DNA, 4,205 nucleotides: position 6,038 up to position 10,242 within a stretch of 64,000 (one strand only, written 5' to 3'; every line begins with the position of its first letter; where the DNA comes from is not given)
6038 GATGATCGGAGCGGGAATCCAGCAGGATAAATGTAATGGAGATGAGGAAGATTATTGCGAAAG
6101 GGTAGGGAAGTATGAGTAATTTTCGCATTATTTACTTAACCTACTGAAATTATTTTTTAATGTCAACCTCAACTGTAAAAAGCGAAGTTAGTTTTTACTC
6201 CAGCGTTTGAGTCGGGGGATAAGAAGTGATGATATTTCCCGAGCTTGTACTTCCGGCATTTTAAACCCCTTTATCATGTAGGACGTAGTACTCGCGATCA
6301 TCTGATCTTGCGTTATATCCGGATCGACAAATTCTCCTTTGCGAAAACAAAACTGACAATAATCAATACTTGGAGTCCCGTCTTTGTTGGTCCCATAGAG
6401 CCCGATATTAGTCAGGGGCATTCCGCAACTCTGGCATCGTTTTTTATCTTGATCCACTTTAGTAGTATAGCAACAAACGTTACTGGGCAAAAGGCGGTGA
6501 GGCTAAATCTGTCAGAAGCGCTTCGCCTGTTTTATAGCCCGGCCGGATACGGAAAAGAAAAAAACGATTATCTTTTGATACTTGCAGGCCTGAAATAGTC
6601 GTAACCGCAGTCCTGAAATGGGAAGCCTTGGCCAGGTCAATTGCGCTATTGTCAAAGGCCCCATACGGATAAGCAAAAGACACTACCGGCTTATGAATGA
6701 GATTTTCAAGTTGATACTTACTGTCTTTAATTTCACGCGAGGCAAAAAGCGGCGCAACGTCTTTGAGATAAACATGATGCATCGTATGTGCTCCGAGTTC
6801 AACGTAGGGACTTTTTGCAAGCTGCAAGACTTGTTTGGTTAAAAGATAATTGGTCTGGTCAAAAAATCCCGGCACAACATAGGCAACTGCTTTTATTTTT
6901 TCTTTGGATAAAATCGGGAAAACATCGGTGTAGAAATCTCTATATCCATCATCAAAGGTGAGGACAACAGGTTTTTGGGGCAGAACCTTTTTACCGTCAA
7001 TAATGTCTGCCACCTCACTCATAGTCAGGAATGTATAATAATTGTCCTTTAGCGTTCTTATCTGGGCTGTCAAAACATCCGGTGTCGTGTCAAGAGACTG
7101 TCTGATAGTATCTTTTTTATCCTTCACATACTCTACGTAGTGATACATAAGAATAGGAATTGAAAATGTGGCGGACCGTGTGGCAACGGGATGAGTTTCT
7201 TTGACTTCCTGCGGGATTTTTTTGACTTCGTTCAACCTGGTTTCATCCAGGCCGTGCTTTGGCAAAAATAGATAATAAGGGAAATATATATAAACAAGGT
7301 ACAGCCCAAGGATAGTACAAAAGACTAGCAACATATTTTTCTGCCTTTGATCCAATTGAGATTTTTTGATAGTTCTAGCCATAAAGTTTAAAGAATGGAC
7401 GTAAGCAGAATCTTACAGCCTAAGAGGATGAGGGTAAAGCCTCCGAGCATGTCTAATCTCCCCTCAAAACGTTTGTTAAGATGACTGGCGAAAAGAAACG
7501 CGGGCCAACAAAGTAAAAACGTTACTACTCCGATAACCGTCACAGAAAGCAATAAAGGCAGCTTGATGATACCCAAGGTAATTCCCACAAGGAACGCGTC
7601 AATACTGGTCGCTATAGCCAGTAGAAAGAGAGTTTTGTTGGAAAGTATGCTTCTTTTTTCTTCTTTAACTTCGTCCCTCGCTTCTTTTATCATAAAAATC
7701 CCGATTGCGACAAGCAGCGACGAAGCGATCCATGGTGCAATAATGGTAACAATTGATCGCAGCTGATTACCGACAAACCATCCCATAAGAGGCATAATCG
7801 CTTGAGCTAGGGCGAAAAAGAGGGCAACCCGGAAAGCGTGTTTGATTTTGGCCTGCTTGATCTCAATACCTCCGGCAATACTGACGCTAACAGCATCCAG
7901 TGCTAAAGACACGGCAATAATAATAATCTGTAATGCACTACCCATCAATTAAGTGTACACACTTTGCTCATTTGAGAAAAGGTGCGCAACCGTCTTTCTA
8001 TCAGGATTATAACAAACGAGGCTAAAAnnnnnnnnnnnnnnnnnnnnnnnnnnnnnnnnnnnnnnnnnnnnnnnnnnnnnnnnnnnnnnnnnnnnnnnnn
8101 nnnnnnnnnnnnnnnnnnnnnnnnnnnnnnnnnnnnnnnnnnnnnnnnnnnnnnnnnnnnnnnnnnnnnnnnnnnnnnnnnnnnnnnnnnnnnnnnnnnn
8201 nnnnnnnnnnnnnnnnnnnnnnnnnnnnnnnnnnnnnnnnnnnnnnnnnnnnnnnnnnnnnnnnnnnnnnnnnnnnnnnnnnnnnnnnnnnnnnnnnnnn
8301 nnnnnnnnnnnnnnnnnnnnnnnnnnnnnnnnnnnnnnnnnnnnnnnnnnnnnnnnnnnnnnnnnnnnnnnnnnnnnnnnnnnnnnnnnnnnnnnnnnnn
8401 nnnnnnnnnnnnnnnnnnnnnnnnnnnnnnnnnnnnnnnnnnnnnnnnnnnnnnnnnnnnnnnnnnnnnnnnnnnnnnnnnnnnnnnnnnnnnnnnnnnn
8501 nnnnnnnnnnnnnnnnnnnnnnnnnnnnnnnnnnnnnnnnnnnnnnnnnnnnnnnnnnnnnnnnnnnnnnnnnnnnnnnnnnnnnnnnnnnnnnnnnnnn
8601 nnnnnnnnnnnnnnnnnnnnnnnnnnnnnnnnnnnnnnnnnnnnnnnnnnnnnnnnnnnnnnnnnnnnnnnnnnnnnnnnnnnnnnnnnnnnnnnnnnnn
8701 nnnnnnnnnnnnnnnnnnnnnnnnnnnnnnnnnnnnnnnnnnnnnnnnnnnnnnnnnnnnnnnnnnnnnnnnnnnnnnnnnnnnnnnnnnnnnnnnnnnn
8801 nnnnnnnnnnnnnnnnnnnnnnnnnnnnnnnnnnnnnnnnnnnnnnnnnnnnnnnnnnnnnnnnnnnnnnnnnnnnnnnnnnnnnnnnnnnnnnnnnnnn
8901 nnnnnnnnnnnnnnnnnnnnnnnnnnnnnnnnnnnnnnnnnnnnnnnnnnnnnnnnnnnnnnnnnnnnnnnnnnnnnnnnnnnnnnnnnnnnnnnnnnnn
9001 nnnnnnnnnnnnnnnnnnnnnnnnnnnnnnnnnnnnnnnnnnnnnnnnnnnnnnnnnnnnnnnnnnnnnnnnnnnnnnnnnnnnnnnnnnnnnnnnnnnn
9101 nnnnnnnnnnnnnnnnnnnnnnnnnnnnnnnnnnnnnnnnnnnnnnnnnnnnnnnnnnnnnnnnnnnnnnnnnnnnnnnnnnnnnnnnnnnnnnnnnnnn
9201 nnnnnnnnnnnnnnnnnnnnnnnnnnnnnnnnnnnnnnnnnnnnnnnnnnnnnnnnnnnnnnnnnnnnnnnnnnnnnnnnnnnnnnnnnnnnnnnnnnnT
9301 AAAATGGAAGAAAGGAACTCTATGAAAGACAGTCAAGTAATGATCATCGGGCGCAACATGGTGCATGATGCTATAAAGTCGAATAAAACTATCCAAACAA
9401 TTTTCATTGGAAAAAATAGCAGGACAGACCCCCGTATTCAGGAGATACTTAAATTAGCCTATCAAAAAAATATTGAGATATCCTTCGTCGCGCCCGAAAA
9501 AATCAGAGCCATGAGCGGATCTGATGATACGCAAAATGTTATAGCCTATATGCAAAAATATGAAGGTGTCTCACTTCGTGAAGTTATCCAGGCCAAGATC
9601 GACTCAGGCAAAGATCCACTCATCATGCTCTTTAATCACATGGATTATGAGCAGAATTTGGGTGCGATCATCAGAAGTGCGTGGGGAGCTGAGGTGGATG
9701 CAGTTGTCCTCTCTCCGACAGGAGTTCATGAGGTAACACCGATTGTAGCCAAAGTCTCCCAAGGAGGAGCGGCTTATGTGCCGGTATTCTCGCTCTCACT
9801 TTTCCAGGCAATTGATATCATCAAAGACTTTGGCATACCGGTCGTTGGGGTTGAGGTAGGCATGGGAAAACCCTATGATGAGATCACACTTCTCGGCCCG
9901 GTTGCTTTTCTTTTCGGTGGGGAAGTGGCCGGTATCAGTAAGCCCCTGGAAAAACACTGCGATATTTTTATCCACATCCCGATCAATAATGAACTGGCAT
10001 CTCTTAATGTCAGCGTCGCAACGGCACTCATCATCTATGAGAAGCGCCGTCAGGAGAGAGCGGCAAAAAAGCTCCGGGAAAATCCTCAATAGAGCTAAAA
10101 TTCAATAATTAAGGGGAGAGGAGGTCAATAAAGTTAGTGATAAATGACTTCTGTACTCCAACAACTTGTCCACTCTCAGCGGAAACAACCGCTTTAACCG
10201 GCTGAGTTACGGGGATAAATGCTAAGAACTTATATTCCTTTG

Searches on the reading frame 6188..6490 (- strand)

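Call 79: search_protein_families(library=pfam, proteins=[window:6188-6490:-], max_evalue=0.001)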
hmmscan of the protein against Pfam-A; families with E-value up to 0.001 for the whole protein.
window:6188-6490:- (100 aa): 1 family
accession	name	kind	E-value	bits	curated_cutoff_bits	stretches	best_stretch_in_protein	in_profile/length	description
PF12674.12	Zn_ribbon_2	-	6.1e-24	85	22.5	1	19-97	2-80/81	Putative zinc ribbon domain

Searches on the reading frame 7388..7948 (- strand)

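Call 79: search_protein_families(library=pfam, proteins=[window:7388-7948:-], max_evalue=0.001)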
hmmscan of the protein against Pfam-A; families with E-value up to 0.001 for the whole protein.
window:7388-7948:- (186 aa): 1 family
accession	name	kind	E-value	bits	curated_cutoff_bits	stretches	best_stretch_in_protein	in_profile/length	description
PF02659.21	Mntp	-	3.2e-43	147.6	24.4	1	33-181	2-152/152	Putative manganese efflux pump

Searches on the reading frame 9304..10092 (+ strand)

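Call 79: search_protein_families(library=pfam, proteins=[window:9304-10092:+], max_evalue=0.001)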
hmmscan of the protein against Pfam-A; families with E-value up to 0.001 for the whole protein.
window:9304-10092:+ (262 aa): 2 families
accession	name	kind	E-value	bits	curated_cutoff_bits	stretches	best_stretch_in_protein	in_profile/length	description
PF00588.24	SpoU_methylase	-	2.1e-28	99.6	29.7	1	107-245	3-142/142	SpoU rRNA Methylase family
PF08032.17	SpoU_sub_bind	-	1.8e-15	57.5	22.8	1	14-87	2-74/76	RNA 2'-O ribose methyltransferase substrate binding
